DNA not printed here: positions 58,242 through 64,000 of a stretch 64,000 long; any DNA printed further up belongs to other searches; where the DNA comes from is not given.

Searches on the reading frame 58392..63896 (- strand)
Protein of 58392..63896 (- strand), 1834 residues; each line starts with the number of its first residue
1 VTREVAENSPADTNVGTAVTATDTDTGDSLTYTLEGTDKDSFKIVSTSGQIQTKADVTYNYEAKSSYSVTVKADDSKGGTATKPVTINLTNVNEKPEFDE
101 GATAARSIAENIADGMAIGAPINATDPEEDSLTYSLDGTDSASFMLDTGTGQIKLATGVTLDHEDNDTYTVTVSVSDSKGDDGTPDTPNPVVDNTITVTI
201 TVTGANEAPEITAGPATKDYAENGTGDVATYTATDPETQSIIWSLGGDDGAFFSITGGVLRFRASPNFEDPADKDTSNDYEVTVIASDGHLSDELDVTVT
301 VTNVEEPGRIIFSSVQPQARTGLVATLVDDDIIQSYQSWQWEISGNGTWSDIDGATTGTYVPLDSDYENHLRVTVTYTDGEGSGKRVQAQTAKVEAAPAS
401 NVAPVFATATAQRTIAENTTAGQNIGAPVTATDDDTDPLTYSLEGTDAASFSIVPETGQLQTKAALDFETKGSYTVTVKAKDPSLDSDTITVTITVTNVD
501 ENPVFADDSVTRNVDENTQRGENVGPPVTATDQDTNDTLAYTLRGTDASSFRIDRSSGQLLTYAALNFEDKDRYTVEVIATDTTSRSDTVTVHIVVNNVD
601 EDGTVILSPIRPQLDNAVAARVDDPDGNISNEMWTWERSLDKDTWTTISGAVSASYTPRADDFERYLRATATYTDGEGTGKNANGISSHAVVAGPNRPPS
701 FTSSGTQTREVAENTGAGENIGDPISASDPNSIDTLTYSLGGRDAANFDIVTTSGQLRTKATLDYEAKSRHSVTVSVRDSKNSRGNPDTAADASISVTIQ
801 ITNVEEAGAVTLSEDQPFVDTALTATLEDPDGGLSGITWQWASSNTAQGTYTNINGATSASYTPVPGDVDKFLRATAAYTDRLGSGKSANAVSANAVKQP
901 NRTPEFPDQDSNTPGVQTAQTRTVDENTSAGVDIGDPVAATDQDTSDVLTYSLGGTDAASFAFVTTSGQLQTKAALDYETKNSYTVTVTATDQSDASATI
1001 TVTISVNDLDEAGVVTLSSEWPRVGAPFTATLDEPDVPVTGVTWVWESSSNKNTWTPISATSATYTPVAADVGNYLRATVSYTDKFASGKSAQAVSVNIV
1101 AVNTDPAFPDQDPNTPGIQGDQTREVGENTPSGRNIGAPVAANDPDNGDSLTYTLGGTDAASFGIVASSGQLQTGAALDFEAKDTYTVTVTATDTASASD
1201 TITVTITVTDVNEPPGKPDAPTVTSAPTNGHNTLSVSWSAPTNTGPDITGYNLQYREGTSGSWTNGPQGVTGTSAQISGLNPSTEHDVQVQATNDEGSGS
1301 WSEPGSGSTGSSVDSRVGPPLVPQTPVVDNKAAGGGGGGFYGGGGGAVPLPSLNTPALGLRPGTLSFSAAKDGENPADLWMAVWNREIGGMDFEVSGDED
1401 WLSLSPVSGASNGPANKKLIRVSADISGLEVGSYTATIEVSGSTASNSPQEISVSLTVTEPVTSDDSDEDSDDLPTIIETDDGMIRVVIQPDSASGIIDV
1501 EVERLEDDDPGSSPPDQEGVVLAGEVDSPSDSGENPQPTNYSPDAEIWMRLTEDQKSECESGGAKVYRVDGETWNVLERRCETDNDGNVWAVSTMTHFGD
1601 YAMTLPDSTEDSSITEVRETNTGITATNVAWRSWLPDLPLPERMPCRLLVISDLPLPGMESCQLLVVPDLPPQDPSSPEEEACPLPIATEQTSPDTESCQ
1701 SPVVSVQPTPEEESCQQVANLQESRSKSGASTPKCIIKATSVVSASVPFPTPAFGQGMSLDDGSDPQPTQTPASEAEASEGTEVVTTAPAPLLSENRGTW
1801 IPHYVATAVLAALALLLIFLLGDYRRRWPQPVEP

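Call 44: search_protein_families(library=pfam, proteins=[window:58392-63896:-], max_evalue=0.00001)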
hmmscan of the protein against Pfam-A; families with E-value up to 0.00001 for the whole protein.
window:58392-63896:- (1834 aa): 8 families
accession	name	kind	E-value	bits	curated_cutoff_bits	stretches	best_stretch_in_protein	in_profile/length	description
PF00028.23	Cadherin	-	5.5e-76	251.5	28.8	7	414-497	4-93/93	Cadherin domain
PF23592.1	Cadherin_CELSR2_9th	-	9.9e-16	58.1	36.8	0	500-584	5-89/100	CELSR2-like, ninth cadherin domain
PF17963.7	Big_9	-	3.9e-14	53.7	23.6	0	1122-1207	9-89/89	Bacterial Ig domain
PF00041.27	fn3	-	6.1e-13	49.2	25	1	1220-1305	2-81/84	Fibronectin type III domain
PF18981.6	InlK_D3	-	4e-10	40.1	25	0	465-496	43-75/75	Internalin K domain (D3/D4)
PF25374.1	Cadherin_FAT4_N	-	1.8e-09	38.2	35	0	948-1008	27-85/85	FAT4-like, N-terminal cadherin-like domain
PF16709.11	SCAB-Ig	-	2.5e-09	37.5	27.6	0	833-879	24-70/98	Ig domain of plant-specific actin-binding protein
PF08329.16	ChitinaseA_N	-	9.6e-06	25.7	21.2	0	47-89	65-107/133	Chitinase A, N-terminal domain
